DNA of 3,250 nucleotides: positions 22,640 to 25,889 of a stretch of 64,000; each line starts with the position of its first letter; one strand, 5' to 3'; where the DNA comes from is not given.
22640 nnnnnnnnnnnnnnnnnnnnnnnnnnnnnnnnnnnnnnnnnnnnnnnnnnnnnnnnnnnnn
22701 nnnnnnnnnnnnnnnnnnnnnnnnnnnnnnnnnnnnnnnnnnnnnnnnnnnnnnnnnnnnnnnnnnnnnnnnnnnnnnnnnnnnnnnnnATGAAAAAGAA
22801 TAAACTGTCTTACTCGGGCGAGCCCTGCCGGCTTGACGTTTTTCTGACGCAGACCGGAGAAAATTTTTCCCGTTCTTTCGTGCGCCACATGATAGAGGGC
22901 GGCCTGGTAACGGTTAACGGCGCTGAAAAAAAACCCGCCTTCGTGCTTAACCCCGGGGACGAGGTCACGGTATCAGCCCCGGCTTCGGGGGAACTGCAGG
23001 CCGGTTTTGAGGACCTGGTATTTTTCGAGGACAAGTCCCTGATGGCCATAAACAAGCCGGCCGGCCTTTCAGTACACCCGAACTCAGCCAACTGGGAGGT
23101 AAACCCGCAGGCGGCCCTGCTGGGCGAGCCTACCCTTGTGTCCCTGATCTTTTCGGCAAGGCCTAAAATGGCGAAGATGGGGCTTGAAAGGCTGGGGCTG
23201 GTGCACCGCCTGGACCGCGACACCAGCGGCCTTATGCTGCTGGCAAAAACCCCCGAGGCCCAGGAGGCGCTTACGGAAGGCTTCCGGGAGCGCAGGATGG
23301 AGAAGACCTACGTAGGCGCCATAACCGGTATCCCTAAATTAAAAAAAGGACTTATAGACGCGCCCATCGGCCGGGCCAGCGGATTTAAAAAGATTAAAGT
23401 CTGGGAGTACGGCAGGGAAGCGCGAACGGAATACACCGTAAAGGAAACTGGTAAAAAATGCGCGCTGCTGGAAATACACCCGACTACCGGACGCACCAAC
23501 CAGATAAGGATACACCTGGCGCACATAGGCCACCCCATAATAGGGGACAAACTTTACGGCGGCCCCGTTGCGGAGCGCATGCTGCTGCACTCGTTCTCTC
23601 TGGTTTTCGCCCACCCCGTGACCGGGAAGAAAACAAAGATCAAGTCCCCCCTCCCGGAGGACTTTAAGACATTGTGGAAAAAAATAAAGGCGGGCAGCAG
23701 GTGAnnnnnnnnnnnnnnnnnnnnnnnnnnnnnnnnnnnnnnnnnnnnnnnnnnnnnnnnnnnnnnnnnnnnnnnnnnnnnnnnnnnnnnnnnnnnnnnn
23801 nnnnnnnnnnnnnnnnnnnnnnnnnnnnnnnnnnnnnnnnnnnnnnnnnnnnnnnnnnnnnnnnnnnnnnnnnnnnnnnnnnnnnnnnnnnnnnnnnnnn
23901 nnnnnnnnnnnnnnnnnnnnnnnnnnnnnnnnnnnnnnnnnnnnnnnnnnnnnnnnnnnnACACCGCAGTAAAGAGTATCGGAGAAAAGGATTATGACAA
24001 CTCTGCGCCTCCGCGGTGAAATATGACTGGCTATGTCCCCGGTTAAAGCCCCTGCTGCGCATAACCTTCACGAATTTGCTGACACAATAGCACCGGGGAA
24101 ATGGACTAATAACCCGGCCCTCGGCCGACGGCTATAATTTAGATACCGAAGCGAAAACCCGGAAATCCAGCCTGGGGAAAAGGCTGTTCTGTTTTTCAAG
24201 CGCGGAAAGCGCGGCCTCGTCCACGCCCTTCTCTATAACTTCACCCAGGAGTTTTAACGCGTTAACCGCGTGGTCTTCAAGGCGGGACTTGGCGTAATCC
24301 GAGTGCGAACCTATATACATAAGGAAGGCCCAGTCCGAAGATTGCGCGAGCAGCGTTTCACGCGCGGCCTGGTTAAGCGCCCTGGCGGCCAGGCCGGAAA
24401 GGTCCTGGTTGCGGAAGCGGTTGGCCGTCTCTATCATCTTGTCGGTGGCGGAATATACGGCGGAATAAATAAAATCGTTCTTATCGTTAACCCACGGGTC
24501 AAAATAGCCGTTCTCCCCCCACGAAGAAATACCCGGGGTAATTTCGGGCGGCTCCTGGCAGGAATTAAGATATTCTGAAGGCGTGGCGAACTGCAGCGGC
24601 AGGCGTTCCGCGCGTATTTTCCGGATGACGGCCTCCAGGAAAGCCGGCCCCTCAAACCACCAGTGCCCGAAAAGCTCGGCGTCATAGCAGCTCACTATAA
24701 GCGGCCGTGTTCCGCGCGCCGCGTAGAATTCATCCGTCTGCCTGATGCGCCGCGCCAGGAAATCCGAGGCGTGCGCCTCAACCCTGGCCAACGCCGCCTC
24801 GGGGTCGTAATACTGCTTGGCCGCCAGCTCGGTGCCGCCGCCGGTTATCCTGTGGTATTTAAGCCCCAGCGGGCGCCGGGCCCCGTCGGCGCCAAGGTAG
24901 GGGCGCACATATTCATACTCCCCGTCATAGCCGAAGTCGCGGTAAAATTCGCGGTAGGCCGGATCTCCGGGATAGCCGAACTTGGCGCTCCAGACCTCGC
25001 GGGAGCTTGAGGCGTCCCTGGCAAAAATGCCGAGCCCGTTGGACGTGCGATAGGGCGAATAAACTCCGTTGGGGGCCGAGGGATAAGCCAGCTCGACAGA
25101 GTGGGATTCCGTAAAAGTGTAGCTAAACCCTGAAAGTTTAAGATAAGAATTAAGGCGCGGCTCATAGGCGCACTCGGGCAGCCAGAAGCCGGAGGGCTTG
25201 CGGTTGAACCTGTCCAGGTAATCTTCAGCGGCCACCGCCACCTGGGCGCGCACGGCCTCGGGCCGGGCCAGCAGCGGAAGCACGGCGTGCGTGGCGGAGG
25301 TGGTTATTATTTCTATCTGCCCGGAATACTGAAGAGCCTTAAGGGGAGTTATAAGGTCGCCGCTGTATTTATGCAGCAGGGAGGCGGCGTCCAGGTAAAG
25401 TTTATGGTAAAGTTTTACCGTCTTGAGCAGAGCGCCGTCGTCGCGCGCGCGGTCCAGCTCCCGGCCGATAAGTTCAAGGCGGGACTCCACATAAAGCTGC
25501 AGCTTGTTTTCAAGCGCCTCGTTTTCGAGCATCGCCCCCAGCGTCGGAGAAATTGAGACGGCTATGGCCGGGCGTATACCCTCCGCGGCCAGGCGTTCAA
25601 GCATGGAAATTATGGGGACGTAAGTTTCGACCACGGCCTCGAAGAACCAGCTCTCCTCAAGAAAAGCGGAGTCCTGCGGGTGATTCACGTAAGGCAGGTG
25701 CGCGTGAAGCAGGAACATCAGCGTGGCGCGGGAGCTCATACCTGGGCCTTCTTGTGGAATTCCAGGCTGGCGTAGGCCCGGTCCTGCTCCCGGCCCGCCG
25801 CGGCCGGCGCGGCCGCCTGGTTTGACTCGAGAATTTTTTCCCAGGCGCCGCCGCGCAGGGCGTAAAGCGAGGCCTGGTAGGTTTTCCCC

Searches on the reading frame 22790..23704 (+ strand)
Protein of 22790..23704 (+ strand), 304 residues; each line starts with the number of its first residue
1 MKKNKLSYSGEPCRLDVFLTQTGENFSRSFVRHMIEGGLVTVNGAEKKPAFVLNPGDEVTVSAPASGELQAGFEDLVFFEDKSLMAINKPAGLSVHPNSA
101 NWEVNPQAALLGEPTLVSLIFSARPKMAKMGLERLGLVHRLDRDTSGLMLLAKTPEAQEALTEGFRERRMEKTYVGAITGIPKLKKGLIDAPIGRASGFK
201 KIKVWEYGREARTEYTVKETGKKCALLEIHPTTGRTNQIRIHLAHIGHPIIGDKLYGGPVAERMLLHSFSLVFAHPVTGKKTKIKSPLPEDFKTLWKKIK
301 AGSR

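Call 8: search_protein_families(library=pfam, proteins=[window:22790-23704:+], max_evalue=0.01)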
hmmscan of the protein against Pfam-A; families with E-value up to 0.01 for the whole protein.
window:22790-23704:+ (304 aa): 2 families
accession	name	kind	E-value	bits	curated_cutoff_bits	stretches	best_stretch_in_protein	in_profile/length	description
PF00849.27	PseudoU_synth_2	-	1.9e-31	109.8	26.8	1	84-245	2-152/152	RNA pseudouridylate synthase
PF01479.30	S4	-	6.9e-10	39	22.8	1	14-59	2-48/48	S4 domain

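Call 25: find_encoding_contigs(protein=window:22790-23704:+, flank=3000, max_places=10)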
Protein window:22790-23704:+ (304 aa): 9 contigs read that carry it; 3 places shown.
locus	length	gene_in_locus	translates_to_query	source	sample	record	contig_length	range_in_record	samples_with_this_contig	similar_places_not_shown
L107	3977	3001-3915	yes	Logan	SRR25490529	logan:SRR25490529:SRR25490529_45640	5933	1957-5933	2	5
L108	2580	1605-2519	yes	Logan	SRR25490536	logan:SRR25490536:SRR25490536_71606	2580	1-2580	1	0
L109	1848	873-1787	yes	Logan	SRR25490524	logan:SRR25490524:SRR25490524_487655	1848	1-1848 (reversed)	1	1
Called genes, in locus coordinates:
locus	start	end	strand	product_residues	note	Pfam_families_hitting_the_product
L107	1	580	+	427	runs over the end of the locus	PF03952:Enolase_N, PF00113:Enolase_C, PF13378:MR_MLE_C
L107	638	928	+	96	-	PF04977:DivIC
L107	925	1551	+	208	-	PF00753:Lactamase_B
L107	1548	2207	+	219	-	PF00702:Hydrolase (weak), PF12710:HAD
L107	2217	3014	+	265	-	PF01790:LGT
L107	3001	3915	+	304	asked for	PF01479:S4, PF00849:PseudoU_synth_2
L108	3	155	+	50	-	?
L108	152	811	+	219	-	PF00702:Hydrolase (weak), PF12710:HAD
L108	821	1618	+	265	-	PF01790:LGT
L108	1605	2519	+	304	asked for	PF01479:S4, PF00849:PseudoU_synth_2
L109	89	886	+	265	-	PF01790:LGT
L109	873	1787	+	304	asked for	PF01479:S4, PF00849:PseudoU_synth_2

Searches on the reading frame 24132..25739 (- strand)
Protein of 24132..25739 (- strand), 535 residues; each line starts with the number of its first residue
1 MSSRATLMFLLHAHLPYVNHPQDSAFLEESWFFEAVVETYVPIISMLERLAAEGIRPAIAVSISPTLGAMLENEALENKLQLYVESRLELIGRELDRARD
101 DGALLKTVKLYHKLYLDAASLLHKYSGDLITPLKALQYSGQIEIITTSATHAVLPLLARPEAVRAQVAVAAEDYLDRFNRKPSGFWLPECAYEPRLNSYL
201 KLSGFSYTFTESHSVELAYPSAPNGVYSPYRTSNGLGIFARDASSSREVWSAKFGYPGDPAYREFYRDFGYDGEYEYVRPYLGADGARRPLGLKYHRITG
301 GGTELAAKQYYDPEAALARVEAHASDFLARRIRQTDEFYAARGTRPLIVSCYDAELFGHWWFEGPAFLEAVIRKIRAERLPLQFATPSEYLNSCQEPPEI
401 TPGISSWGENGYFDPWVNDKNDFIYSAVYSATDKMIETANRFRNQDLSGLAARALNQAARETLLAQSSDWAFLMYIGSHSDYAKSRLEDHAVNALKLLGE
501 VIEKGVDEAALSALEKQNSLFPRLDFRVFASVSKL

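Call 8: search_protein_families(library=pfam, proteins=[window:24132-25739:-], max_evalue=0.01)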
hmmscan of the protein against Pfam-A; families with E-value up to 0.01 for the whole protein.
window:24132-25739:- (535 aa): 2 families
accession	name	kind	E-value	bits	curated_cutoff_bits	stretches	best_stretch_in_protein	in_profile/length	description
PF03065.20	Glyco_hydro_57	-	1.3e-39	136.7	21.2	1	9-397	2-283/291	Glycosyl hydrolase family 57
PF09210.16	BE_C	-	9.5e-29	100.2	25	1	429-529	3-101/101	1,4-alpha-glucan branching enzyme, C-terminal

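Call 64: find_encoding_contigs(protein=window:24132-25739:-, flank=1500, max_places=6)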
Protein window:24132-25739:- (535 aa): no gene with exactly this product is on record in the collection.
